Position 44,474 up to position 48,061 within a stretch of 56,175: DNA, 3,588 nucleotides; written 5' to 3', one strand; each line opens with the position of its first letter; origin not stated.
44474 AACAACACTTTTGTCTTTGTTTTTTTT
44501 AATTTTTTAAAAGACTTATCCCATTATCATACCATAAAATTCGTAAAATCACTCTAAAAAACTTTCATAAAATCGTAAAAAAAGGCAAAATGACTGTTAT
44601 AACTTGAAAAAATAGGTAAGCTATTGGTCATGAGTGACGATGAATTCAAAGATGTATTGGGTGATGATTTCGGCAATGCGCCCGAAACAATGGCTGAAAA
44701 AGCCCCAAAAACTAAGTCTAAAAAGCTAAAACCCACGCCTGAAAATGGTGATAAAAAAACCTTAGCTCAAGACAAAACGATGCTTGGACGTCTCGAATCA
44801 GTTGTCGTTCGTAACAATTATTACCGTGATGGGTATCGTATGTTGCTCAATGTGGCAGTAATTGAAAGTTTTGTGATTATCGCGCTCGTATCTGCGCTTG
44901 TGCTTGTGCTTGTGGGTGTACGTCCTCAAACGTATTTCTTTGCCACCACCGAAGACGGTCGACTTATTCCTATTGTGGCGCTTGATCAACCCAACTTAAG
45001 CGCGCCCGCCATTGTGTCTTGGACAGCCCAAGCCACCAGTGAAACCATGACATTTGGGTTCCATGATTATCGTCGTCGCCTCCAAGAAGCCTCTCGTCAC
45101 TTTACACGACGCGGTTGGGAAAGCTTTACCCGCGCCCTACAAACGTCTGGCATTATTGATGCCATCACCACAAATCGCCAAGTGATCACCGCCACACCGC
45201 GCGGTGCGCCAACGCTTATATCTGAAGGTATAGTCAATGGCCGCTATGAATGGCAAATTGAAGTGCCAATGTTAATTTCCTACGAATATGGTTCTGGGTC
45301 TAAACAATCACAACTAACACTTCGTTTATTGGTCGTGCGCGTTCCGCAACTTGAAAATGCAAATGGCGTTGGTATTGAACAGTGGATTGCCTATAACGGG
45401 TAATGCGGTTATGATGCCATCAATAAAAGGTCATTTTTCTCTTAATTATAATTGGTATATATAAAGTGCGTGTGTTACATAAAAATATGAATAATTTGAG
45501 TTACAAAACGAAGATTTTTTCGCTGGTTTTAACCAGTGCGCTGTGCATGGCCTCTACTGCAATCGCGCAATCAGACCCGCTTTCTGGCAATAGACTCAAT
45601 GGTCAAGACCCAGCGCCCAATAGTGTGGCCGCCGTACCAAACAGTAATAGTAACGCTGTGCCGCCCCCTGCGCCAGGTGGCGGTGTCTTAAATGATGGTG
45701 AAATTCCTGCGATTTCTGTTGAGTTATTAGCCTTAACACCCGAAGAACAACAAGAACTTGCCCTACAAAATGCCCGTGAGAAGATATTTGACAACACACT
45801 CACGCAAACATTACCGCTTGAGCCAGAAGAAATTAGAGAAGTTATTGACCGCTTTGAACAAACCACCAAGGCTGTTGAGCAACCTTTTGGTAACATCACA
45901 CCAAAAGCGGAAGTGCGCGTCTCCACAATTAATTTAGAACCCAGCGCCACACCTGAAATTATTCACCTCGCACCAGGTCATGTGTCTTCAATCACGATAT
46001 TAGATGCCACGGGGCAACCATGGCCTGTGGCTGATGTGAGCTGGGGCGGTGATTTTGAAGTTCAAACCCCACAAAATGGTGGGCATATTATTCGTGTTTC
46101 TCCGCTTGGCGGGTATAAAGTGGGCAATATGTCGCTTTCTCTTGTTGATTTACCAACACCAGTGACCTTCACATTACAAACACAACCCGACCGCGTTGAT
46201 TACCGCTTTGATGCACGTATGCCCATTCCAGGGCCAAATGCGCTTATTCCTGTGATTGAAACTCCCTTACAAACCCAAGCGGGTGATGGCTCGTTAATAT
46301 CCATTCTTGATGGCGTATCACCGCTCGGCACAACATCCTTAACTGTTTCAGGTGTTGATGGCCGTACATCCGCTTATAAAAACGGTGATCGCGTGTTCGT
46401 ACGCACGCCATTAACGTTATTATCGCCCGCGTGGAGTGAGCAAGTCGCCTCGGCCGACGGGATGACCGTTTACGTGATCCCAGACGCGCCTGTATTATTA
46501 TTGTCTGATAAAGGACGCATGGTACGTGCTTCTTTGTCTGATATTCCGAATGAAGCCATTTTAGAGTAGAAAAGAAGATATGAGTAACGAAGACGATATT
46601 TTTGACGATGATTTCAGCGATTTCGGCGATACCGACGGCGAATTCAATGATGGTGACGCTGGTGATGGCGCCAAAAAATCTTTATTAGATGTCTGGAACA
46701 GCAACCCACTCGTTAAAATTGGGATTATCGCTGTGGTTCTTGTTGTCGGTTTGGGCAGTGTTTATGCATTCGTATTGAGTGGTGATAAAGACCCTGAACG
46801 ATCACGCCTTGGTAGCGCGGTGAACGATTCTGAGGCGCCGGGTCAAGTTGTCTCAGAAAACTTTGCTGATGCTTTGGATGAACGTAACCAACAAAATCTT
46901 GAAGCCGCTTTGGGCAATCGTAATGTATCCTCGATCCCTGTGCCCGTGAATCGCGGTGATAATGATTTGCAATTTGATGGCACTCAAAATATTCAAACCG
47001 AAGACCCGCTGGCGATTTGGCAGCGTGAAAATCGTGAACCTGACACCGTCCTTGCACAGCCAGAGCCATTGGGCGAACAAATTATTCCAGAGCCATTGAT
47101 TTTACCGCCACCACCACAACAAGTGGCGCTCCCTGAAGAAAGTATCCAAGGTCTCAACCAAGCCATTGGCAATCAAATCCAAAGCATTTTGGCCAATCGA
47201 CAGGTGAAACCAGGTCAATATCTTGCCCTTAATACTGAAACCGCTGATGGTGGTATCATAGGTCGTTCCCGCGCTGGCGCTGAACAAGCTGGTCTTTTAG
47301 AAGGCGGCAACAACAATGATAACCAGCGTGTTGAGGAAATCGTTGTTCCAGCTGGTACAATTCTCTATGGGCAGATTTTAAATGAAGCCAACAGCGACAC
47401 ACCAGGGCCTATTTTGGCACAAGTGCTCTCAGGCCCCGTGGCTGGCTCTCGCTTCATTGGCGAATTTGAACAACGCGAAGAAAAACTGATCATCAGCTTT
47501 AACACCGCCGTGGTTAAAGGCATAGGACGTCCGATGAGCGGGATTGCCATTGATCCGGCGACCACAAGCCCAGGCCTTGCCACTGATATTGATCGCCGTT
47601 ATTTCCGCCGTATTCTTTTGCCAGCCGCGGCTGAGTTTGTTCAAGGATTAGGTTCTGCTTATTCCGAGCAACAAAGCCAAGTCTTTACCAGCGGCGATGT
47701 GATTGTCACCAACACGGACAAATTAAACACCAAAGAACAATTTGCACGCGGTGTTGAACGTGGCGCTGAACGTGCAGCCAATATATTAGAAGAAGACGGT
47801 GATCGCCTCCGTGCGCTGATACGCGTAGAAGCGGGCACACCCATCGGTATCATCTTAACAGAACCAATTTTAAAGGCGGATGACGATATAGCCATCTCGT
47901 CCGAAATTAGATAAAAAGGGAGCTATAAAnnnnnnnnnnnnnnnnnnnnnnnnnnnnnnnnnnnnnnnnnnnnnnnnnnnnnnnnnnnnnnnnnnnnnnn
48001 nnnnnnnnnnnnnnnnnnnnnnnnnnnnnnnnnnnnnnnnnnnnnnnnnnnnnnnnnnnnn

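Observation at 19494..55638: IncI-collinear Dot/Icm-type T4BSS split open by a nested type IVb pilus operon, in a chromosome with alphaproteobacterial core genes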

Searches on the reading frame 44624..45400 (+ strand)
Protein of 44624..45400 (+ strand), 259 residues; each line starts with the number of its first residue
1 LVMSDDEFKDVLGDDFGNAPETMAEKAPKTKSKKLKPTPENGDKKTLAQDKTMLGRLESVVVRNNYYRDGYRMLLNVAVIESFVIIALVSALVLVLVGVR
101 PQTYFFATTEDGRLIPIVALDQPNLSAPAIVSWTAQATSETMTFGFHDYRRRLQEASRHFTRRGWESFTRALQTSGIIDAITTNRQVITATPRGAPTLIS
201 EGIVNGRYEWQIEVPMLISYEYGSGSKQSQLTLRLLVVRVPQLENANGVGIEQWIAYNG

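Call 6: search_protein_families(library=pfam, proteins=[window:44624-45400:+], max_evalue=0.01)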
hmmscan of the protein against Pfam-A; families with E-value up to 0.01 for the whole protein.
window:44624-45400:+ (259 aa): 1 family
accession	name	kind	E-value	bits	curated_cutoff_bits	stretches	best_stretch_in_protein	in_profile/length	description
PF11393.14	T4BSS_DotI_IcmL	-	4.7e-58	196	27.7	1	83-257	5-179/180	Type-IV b secretion system, inner-membrane complex component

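Call 43: find_related_loci(query=A1, collection=metagenome_contigs, flank=10000)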
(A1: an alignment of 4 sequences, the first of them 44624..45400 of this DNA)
Query A1 (259 aa) in metagenome_contigs; peptide patterns used: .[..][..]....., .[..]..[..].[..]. (x = any residue, [..] = any of these).
186 stretches matched a pattern; 13 encode a relative of the query (tblastn E <= 1e-3); 13 distinct loci.
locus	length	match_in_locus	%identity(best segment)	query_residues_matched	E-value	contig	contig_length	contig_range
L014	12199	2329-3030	56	20-257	5e-92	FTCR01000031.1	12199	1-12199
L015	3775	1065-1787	53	23-259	1e-87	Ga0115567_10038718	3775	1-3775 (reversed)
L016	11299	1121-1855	52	3-259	5e-87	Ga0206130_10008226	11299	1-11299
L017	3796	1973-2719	53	12-258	2e-87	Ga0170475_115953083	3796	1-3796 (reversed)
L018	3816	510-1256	52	11-259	3e-86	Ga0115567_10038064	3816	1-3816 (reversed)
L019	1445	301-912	62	57-259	2e-91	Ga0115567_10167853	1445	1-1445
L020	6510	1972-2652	53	27-258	3e-83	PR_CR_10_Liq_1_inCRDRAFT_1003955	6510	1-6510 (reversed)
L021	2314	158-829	52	33-259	4e-83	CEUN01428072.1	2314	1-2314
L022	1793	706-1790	53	53-256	7e-81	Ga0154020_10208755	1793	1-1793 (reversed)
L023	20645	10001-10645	52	40-254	9e-77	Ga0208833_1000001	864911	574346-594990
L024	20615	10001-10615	53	55-259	1e-75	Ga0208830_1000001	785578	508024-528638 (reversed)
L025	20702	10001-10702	53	28-259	4e-84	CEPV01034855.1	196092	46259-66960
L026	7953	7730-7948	53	121-189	2e-19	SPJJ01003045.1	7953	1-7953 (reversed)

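Call 45: search_protein_families(library=pfam, proteins=[L014:7274-10162:+, L014:10381-12198:+, L014:5710-7224:-, L014:930-2207:+, L016:6124-9171:+, L016:9248-10489:+, L025:4686-5783:-, L025:5796-7103:-, L025:7117-8352:-, L025:8355-9773:-], max_evalue=0.01)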
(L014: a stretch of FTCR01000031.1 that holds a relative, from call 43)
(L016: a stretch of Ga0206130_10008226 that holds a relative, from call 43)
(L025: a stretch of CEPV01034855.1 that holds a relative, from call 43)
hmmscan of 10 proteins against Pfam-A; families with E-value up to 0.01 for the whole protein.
L014:7274-10162:+ (963 aa): 0 families

L014:10381-12198:+ (606 aa): 0 families

L014:5710-7224:- (505 aa): 0 families

L014:930-2207:+ (426 aa): 1 family
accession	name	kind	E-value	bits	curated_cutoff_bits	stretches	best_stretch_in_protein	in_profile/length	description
PF03734.19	YkuD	-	1.5e-26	94.2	23.4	1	150-277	2-144/146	L,D-transpeptidase catalytic domain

L016:6124-9171:+ (1016 aa): 3 families
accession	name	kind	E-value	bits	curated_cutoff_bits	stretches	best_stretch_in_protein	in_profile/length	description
PF00171.27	Aldedh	-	3.9e-102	342.6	23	1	543-1000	10-461/461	Aldehyde dehydrogenase family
PF01619.24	Pro_dh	-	2.4e-99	332.8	27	1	161-455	2-278/278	Proline dehydrogenase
PF14850.11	Pro_dh-DNA_bdg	-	7.6e-29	100.9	27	1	52-151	2-112/112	DNA-binding domain of Proline dehydrogenase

L016:9248-10489:+ (414 aa): 2 families
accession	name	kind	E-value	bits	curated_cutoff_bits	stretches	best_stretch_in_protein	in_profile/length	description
PF00563.25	EAL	-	4.4e-71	239.4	31.3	1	165-402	2-236/236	EAL domain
PF00027.35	cNMP_binding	-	4e-19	68.8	27.5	1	11-93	2-84/89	Cyclic nucleotide-binding domain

L025:4686-5783:- (366 aa): 0 families

L025:5796-7103:- (436 aa): 0 families

L025:7117-8352:- (412 aa): 0 families

L025:8355-9773:- (473 aa): 0 families

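Call 46: search_protein_families(library=ncbifam, proteins=[L014:7274-10162:+, L014:10381-12198:+, L014:5710-7224:-, L025:4686-5783:-, L025:5796-7103:-, L025:7117-8352:-, L025:8355-9773:-, L023:2408-4045:+, L023:7239-8378:-, L023:8399-9586:-], max_evalue=0.01)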
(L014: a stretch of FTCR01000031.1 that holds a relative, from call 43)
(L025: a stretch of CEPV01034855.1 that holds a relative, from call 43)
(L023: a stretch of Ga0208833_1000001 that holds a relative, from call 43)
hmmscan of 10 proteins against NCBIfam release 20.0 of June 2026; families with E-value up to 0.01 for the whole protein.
L014:7274-10162:+ (963 aa): 2 families
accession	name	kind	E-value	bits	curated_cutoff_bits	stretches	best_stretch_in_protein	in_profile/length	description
TIGR04346.1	DotA_TraY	subfamily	8.9e-81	272.4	100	1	173-898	4-656/656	DotA/TraY family protein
NF033886.1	T4SS_DotA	equivalog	2.1e-51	175.8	500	2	635-900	562-788/790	type IVB secretion system protein DotA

L014:10381-12198:+ (606 aa): 0 families

L014:5710-7224:- (505 aa): 0 families

L025:4686-5783:- (366 aa): 0 families

L025:5796-7103:- (436 aa): 0 families

L025:7117-8352:- (412 aa): 0 families

L025:8355-9773:- (473 aa): 0 families

L023:2408-4045:+ (546 aa): 4 families
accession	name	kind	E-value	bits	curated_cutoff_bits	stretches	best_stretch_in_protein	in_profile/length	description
TIGR00649.1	MG423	subfamily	2.4e-39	135.1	400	1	43-444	22-384/546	RNase J family beta-CASP ribonuclease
NF047419.1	RNase_J1_RnjA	exception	1.2e-38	133.2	820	1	170-444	119-384/549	ribonuclease J1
TIGR03675.1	arCOG00543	equivalog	0.00069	18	580.2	1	46-272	199-402/631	beta-CASP ribonuclease aCPSF1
NF001911.0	PRK00685.1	equivalog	0.0077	15.7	144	0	75-90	39-54/228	metal-dependent hydrolase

L023:7239-8378:- (380 aa): 0 families

L023:8399-9586:- (396 aa): 0 families

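Call 47: find_homologous_proteins(query=L014:7274-10162:+, max_evalue=1e-10)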
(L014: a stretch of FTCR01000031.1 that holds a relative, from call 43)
Query L014:7274-10162:+ (963 aa): 193 proteins with E <= 1e-10 among 8000 candidates; the best 120 are listed.
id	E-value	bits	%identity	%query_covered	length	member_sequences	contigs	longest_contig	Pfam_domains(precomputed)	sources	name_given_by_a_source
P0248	0.0e+0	2081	100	98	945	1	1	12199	-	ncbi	-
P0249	0.0e+0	1224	61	96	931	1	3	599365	-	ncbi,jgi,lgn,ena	-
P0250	0.0e+0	1197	61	96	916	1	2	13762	-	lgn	-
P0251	0.0e+0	1186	60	95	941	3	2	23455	-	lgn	-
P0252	7.5e-284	962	52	94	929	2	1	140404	-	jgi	jgi:conjugal transfer/type IV secretion protein DotA/TraY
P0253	2.9e-259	881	48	92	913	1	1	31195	-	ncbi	-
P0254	1.9e-251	855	47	95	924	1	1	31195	-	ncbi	-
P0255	8.1e-241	820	47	95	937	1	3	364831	-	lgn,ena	-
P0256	4.7e-234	797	45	95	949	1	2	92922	-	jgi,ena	-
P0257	4.9e-233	794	45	96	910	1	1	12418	-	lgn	-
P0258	1.0e-232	793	45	95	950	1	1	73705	-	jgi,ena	-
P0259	1.1e-231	790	45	95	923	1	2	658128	-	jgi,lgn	-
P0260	1.2e-230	786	48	89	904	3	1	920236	-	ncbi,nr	ncbi:MAG: DotA/TraY family protein [Rhodospirillales bacterium]|nr:DotA/TraY family protein [Rhodosp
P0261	2.7e-212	725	42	97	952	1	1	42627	-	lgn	-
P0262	3.4e-207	709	43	92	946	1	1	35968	-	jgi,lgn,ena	-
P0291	3.5e-122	427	35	89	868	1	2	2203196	-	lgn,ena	-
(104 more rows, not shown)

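Call 48: find_encoding_contigs(protein=P0291, flank=10000, max_places=1)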
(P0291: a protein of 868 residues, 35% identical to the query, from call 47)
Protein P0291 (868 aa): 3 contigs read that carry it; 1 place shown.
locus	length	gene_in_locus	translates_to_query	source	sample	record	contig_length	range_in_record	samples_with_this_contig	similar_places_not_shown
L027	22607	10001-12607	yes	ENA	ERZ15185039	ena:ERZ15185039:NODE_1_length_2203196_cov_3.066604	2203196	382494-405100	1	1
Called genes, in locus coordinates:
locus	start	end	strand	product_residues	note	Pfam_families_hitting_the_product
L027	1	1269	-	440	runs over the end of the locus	PF01011:PQQ (faint), PF25293:Beta-prop_EMC1_N (faint), PF13360:PQQ_2, PF13570:Beta-prop_ACSF4 (weak), PF13360:PQQ_2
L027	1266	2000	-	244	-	PF09976:TPR_21 (weak)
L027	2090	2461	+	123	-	PF10984:DUF2794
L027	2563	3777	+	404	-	PF00180:Iso_dh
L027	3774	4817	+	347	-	PF03734:YkuD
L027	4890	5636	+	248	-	PF11393:T4BSS_DotI_IcmL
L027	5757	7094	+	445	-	PF12293:T4BSS_DotH_IcmK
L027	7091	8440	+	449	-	PF03743:TrbI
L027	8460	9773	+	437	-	-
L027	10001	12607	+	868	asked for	-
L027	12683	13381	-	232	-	PF05494:MlaC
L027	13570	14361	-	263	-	PF04333:MlaA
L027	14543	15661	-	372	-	PF03739:LptF_LptG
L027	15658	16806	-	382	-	PF03739:LptF_LptG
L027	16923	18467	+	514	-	PF02789:Peptidase_M17_N, PF00883:Peptidase_M17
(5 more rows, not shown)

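Call 49: find_encoding_contigs(protein=P0260, flank=10000, max_places=1)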
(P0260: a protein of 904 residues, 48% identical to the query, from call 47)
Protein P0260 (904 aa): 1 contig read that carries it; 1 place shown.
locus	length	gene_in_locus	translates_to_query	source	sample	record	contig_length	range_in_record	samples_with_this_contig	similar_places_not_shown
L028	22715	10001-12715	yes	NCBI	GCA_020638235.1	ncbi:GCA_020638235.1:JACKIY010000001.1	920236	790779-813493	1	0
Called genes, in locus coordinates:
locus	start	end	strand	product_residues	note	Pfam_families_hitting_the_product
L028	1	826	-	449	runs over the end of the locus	PF01011:PQQ (weak), PF13360:PQQ_2 (weak), PF25293:Beta-prop_EMC1_N (faint), PF13570:Beta-prop_ACSF4, PF07774:EMC1_C (faint), PF13360:PQQ_2, PF13570:Beta-prop_ACSF4 (weak), PF13360:PQQ_2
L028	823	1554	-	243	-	-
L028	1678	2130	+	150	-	-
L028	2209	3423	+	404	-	PF00180:Iso_dh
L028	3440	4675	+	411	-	PF03734:YkuD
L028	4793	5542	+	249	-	PF11393:T4BSS_DotI_IcmL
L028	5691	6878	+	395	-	PF12293:T4BSS_DotH_IcmK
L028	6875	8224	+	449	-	PF03743:TrbI (weak)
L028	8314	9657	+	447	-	-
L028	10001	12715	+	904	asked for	-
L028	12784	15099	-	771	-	-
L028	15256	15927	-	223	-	PF05494:MlaC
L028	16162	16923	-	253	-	PF04333:MlaA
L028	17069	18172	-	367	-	PF03739:LptF_LptG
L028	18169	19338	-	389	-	PF03739:LptF_LptG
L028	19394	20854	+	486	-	PF02789:Peptidase_M17_N, PF00883:Peptidase_M17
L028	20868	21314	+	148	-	PF04364:DNA_pol3_chi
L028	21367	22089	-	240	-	-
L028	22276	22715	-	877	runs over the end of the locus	PF00082:Peptidase_S8, PF01483:P_proprotein, PF00353:HemolysinCabind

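Call 55: search_protein_families(library=ncbifam, proteins=[window:44624-45400:+], max_evalue=0.001)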
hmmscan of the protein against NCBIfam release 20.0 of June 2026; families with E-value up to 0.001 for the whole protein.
window:44624-45400:+ (259 aa): 1 family
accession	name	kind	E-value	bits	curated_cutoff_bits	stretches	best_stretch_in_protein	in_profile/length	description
NF038072.1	IcmL_DotI_only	equivalog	6e-55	185.7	175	1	57-256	2-200/200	type IVB secretion system apparatus protein IcmL/DotI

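Call 56: search_solved_structures(query=window:44624-45400:+, max_evalue=0.01)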
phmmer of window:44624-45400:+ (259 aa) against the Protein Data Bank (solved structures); distinct sequences matched with E-value up to 0.01: 3.
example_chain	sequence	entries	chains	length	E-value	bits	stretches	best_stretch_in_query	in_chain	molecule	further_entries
3wz4_A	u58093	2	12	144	1.1e-26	97.1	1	127-255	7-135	DotI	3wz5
3wz3_A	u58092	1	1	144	5.8e-08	35.8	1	132-258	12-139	TraM protein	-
5cnl_A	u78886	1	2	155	2.5e-07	33.7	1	130-229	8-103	IcmL-like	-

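Call 69: search_protein_families(library=pfam, proteins=[L028:12787-15099:-, L024:4863-6284:+, L023:1053-2093:+], max_evalue=0.01)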
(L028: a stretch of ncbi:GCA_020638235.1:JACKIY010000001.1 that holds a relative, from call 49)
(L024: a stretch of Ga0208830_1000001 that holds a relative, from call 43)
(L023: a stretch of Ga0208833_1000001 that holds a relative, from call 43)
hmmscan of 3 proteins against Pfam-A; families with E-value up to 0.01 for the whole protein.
L028:12787-15099:- (771 aa): 0 families

L024:4863-6284:+ (474 aa): 10 families
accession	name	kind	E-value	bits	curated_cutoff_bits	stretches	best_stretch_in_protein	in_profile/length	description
PF00308.24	Bac_DnaA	-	4.3e-67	225.8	23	1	138-299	1-162/162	Bacterial DnaA ATPAse domain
PF08299.17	Bac_DnaA_C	-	6.7e-32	109.8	31.5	1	382-450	1-69/69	Bacterial dnaA protein helix-turn-helix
PF11638.13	DnaA_N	-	8.3e-18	64.3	24.6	1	31-91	3-64/65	DnaA N-terminal domain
PF00004.35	AAA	-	3.2e-07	31.3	21.2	1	175-277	2-110/131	ATPase family associated with various cellular activities (AAA)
PF01695.23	IstB_IS21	-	8.2e-07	29.2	24.1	1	174-274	95-192/238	IstB-like ATP binding protein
PF03969.22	AFG1_ATPase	-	8.2e-07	28.7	27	1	208-283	261-334/361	AFG1-like ATPase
PF13401.12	AAA_22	-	0.00067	20.4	27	0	185-270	19-116/130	AAA domain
PF13173.12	AAA_14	-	0.00089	19.7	27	1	174-291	5-114/129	AAA domain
PF00910.28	RNA_helicase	-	0.0027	18.6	21.5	1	175-246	2-71/105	RNA helicase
PF01637.24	ATPase_2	-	0.0027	18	33.2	1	171-275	20-117/225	ATPase domain predominantly from Archaea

L023:1053-2093:+ (347 aa): 0 families

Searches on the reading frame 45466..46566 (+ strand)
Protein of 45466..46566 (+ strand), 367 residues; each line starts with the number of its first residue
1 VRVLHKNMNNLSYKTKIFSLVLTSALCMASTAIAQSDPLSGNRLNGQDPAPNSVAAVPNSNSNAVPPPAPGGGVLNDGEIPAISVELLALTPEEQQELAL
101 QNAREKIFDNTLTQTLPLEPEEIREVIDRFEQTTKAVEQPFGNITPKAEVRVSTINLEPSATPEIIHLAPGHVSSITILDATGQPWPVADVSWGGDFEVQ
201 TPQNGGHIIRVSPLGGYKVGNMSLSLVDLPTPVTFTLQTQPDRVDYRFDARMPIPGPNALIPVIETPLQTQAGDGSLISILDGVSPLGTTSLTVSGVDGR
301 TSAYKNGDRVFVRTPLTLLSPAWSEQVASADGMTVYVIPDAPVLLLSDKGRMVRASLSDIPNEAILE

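Call 6: search_protein_families(library=pfam, proteins=[window:45466-46566:+], max_evalue=0.01)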
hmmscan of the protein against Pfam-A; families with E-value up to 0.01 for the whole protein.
window:45466-46566:+ (367 aa): 1 family
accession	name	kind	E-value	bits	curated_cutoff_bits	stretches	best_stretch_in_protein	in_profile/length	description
PF12293.13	T4BSS_DotH_IcmK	-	4.4e-75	252.3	25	1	117-354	1-237/238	Putative outer membrane core complex of type IVb secretion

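Call 55: search_protein_families(library=ncbifam, proteins=[window:45466-46566:+], max_evalue=0.001)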
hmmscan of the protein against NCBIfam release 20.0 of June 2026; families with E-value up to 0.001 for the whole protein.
window:45466-46566:+ (367 aa): 0 families

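Call 58: search_solved_structures(query=window:45466-46566:+, max_evalue=0.01)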
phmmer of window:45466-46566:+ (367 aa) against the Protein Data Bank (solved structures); distinct sequences matched with E-value up to 0.01: 1.
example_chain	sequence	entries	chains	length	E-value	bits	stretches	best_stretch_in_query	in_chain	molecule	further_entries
6x62_DH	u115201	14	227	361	6.8e-39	137.3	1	47-355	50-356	Type IV secretion protein IcmK | IcmK (DotH)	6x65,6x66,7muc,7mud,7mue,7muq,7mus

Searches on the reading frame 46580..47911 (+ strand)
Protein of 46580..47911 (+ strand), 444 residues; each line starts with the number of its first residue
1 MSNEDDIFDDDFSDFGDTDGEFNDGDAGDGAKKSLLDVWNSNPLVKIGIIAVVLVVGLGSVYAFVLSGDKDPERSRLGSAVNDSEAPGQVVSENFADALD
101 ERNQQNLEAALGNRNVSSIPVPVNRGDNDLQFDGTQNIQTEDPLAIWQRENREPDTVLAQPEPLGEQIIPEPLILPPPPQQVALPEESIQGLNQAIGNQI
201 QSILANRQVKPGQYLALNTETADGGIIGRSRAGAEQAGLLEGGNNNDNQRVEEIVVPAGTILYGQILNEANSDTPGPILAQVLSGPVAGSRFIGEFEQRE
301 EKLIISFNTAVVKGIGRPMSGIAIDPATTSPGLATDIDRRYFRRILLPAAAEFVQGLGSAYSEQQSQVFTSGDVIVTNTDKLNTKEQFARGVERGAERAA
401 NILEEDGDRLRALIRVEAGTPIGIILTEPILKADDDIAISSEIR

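Call 6: search_protein_families(library=pfam, proteins=[window:46580-47911:+], max_evalue=0.01)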
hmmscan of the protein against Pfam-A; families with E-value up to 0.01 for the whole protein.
window:46580-47911:+ (444 aa): 1 family
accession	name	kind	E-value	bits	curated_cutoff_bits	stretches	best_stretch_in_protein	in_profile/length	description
PF03743.19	TrbI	-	8.5e-09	36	35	1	255-429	1-185/188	Bacterial conjugation TrbI-like protein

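Call 55: search_protein_families(library=ncbifam, proteins=[window:46580-47911:+], max_evalue=0.001)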
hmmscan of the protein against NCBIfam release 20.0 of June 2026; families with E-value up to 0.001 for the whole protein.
window:46580-47911:+ (444 aa): 2 families
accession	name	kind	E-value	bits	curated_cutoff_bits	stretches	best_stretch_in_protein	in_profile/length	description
NF033900.0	T4SS_IcmE_DotG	equivalog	1.8e-33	115.7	750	1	188-428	756-1004/1008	type IVB secretion system protein DotG/IcmE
NF033884.1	conj_TraO_IncI1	equivalog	4.4e-21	75.5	225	1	49-435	4-376/381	conjugal transfer protein TraO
